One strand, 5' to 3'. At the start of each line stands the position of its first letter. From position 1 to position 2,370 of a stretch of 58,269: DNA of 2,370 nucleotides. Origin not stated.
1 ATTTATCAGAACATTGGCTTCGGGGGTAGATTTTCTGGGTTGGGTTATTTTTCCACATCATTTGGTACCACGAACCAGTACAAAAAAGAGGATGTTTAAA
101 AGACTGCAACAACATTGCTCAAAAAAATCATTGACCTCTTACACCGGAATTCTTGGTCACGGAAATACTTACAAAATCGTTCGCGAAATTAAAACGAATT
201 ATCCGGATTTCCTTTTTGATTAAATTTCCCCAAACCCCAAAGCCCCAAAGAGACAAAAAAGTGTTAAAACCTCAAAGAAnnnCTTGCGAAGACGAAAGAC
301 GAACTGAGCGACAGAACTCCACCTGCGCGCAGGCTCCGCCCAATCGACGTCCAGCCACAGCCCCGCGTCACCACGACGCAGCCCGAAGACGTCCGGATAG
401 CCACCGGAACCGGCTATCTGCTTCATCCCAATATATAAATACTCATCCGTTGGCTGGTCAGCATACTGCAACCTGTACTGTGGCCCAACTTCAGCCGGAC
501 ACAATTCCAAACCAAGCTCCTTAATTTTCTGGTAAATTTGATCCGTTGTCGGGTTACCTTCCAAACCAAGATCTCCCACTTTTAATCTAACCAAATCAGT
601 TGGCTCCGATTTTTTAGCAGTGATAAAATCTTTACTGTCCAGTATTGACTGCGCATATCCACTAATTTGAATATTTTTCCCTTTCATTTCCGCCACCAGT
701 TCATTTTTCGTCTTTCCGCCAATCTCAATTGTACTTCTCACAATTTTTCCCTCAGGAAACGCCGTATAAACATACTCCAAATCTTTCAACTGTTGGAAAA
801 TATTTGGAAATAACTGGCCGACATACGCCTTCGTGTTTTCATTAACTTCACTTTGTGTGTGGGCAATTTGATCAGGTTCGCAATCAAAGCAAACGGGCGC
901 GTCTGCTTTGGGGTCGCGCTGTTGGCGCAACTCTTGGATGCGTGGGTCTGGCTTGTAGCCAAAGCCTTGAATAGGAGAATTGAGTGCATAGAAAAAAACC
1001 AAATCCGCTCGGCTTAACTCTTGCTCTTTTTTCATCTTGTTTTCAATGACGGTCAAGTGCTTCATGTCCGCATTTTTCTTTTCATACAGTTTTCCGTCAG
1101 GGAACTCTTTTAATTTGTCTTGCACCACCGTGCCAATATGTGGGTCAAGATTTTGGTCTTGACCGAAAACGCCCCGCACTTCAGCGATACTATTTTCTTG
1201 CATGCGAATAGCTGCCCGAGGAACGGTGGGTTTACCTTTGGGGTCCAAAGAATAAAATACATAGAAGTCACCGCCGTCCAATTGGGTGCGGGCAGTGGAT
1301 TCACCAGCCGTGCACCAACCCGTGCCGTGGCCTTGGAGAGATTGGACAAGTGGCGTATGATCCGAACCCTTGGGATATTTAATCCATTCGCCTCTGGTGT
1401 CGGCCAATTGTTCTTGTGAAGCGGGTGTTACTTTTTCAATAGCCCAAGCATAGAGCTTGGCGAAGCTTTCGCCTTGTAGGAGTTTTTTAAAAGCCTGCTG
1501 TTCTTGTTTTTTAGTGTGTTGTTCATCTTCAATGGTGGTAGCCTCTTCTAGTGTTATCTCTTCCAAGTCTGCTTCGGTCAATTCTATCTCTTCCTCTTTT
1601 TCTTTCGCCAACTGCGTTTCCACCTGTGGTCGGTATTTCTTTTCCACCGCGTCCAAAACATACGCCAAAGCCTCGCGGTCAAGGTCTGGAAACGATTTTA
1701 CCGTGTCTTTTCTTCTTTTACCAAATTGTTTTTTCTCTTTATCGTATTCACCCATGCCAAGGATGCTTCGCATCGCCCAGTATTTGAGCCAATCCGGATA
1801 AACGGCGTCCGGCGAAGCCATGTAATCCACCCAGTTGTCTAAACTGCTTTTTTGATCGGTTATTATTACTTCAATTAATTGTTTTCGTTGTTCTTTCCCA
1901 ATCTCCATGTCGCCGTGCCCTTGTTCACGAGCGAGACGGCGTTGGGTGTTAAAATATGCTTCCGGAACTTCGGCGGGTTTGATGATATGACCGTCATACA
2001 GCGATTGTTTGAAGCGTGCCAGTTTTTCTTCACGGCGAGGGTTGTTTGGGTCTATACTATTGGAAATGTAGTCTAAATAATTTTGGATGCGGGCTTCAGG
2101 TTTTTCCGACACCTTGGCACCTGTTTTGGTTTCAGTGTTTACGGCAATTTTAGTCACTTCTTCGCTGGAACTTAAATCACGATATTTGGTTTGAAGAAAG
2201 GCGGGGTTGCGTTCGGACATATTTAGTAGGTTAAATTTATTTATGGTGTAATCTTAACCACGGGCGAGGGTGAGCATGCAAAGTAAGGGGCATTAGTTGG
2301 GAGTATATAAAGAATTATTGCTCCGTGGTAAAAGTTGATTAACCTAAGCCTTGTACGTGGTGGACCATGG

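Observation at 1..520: Partial diversity-generating retroelement: RT 3' end facing an adenine-depleted, GC-rich variable-region-like gene end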

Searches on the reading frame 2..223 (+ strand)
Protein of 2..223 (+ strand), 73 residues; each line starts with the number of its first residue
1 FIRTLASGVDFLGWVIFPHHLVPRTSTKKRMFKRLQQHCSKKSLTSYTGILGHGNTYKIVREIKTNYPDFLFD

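Call 4: search_protein_families(library=pfam, proteins=[window:2-223:+], max_evalue=1)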
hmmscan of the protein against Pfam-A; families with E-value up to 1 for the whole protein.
window:2-223:+ (73 aa): 1 family
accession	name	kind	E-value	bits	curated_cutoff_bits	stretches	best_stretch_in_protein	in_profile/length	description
PF15257.11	DUF4590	-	0.074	13.4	27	1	25-68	6-49/114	Domain of unknown function (DUF4590)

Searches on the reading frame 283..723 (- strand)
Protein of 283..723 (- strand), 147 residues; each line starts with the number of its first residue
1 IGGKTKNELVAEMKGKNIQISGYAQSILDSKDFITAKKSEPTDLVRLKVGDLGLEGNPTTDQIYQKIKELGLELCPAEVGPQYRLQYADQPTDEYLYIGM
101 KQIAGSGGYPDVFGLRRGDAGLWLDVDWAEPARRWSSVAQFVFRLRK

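Call 46: predict_structure(alignment_id=A2)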
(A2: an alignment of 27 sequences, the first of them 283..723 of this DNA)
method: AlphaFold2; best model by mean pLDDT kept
length: 147 residues; sequences in the alignment: 27
mean_pLDDT: 95.3   pTM: 0.89
mean pLDDT of the five models: 95.3, 94.7, 94.4, 94.1, 93.6
residues with pLDDT >= 90: 136; 70-90: 10; 50-70: 1; < 50: 0
segments of 3 or more residues with pLDDT < 50: none
pLDDT, mean of each block of 10 residues (from residue 1): 96 98 96 94 95 96 97 97 97 96 88 95 96 97 91
secondary structure, 60 per line:
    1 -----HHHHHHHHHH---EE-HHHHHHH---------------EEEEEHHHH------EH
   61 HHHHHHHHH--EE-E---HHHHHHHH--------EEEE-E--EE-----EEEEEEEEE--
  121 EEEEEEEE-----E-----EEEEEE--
elements in order: H6-15 H22-28 E44-48 H49-52 H60-69 H79-86 E95-98 E110-118 E121-128 E140-145

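Call 49: fold_search(model_id=the predicted structure, library=pdb)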
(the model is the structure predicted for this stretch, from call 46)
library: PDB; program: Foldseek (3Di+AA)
matches with E <= 10: 239; with E <= 0.001: 0
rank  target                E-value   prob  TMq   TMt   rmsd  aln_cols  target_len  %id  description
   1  4kzv_B                5.7e-02  0.63  0.36  0.40   7.1       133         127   13  Structure of the carbohydrate-recognition domain of the C-type lectin mincle bound to trehalose (released 2013-08-28)
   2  4kzw_B                6.4e-02  0.57  0.36  0.39   7.0       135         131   10  Structure of the carbohydrate-recognition domain of the C-type lectin mincle (released 2013-08-28)
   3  3wbr_A                8.3e-02  0.66  0.40  0.44   7.8       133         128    4  Crystal structure of carbohydrate recognition domain of Blood Dendritic Cell Antigen-2 (BDCA2) lectin (crystal form-3) (released 2013-12-25)
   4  8h4v_B                1.1e-01  0.41  0.34  0.35   9.0       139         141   12  Mincle CRD complex with PGL trisaccharide (released 2023-08-09)
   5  3wbp_A                1.3e-01  0.60  0.40  0.44   7.9       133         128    4  Crystal structure of carbohydrate recognition domain of Blood Dendritic Cell Antigen-2 (BDCA2) lectin (crystal form-1) (released 2013-12-25)
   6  4zrv_A                1.4e-01  0.51  0.38  0.41   6.9       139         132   10  Structure of cow mincle CRD complexed with trehalose mono butyrate (released 2016-05-25)
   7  8oks_B                1.5e-01  0.57  0.37  0.45   5.6       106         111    8  Crystal structure of Bdellovibrio bacteriovorus Bd2740 C-terminal domain (released 2023-10-25)
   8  4kzv_A                1.5e-01  0.41  0.36  0.39   7.2       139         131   12  Structure of the carbohydrate-recognition domain of the C-type lectin mincle bound to trehalose (released 2013-08-28)
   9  3wbr_F                2.1e-01  0.47  0.40  0.45   7.9       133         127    4  Crystal structure of carbohydrate recognition domain of Blood Dendritic Cell Antigen-2 (BDCA2) lectin (crystal form-3) (released 2013-12-25)
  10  3wbr_H                2.4e-01  0.44  0.40  0.45   7.9       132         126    4  Crystal structure of carbohydrate recognition domain of Blood Dendritic Cell Antigen-2 (BDCA2) lectin (crystal form-3) (released 2013-12-25)
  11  4kzw_A                2.7e-01  0.23  0.33  0.35   9.0       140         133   12  Structure of the carbohydrate-recognition domain of the C-type lectin mincle (released 2013-08-28)
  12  5kth_A                2.9e-01  0.38  0.38  0.38   6.7       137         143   10  Structure of cow mincle complexed with brartemicin (released 2016-08-31)
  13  5b1w_A                3.3e-01  0.41  0.42  0.45   6.5       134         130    6  Crystal structure of human dendritic cell inhibitory receptor (DCIR) C-type lectin domain in ligand-free form (released 2016-05-11)
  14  3wbr_E                3.3e-01  0.35  0.39  0.44   8.0       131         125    4  Crystal structure of carbohydrate recognition domain of Blood Dendritic Cell Antigen-2 (BDCA2) lectin (crystal form-3) (released 2013-12-25)
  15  3whd_C                3.3e-01  0.33  0.36  0.36   6.6       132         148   10  C-type lectin, human MCL (released 2013-10-23)
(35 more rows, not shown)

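Call 52: fold_search(model_id=the predicted structure, library=viral)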
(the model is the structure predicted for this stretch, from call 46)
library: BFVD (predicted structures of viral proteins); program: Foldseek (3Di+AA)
matches with E <= 10: 362; with E <= 0.001: 0
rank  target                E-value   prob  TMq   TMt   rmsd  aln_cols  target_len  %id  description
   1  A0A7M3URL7            5.1e-01  0.09  0.18  0.09  12.6        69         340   17  Protein IB [Infectious laryngotracheitis virus]
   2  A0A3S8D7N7            6.2e-01  0.11  0.36  0.20  14.2       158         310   11  BZLF2-like protein [Vombatid gammaherpesvirus 1]
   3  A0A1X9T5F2            6.6e-01  0.28  0.38  0.09   4.7       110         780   11  C-type lectin protein [Ranid herpesvirus 3]
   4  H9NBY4                7.1e-01  0.04  0.18  0.18  10.7       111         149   13  (no name in the UniProt tables at hand)
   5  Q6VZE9                7.6e-01  0.15  0.36  0.34  10.9       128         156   11  CNPV198 C-type lectin-like protein [Canarypox virus]
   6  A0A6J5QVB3            8.1e-01  0.06  0.20  0.25  11.6        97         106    9  Uncharacterized protein [uncultured Caudovirales phage]
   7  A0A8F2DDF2            8.6e-01  0.02  0.14  0.02  19.0       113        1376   12  (no name in the UniProt tables at hand)
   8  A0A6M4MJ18            9.2e-01  0.13  0.37  0.10  14.9       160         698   11  ORF6 [Bearded dragon adenovirus 1]
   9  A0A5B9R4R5            1.0e+00  0.09  0.19  0.09   8.8        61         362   15  Uncharacterized protein [Cacatuid alphaherpesvirus 2]
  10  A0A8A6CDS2            1.0e+00  0.04  0.18  0.24  12.9        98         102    9  (no name in the UniProt tables at hand)
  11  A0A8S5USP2            1.0e+00  0.03  0.24  0.22  15.2       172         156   10  Uncharacterized protein [Myoviridae sp. ctijX18]
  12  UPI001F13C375         1.2e+00  0.16  0.19  0.22   4.4        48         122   10  (no name look-up for this kind of identifier)
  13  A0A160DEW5            1.2e+00  0.09  0.17  0.25   5.0        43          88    9  Uncharacterized protein [Gordonia phage OneUp]
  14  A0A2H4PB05            1.2e+00  0.08  0.22  0.17  12.4        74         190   11  (no name in the UniProt tables at hand)
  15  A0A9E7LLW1            1.4e+00  0.04  0.17  0.17  10.6        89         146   11  (no name in the UniProt tables at hand)
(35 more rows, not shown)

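Call 85: search_solved_structures(query=A2, max_evalue=10)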
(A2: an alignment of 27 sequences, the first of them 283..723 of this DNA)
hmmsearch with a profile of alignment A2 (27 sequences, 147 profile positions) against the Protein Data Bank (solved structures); distinct sequences matched with E-value up to 10: 2.
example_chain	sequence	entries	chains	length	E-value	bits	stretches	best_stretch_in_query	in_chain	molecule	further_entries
8fit_A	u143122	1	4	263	0.61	12.9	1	11-54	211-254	cs074A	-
2yb5_A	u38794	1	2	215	0.77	12.5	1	7-70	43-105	PUTATIVE FUSIDIC ACID RESISTANCE PROTEIN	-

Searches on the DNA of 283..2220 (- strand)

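Call 31: search_rna_families(source=L002, start=9500, end=14500, threshold=evalue, max_evalue=1)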
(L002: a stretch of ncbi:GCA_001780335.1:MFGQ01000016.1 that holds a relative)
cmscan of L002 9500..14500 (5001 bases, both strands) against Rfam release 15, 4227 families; matches with E-value up to 1: 2.
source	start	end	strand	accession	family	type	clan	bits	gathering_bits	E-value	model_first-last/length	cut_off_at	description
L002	9790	9860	+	RF00005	tRNA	Gene; tRNA;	CL00001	67.8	29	1e-13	1-71/71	no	tRNA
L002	9550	9675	-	RF01673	PhrS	Gene; sRNA;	-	17.7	37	0.3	1-212/212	no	PhrS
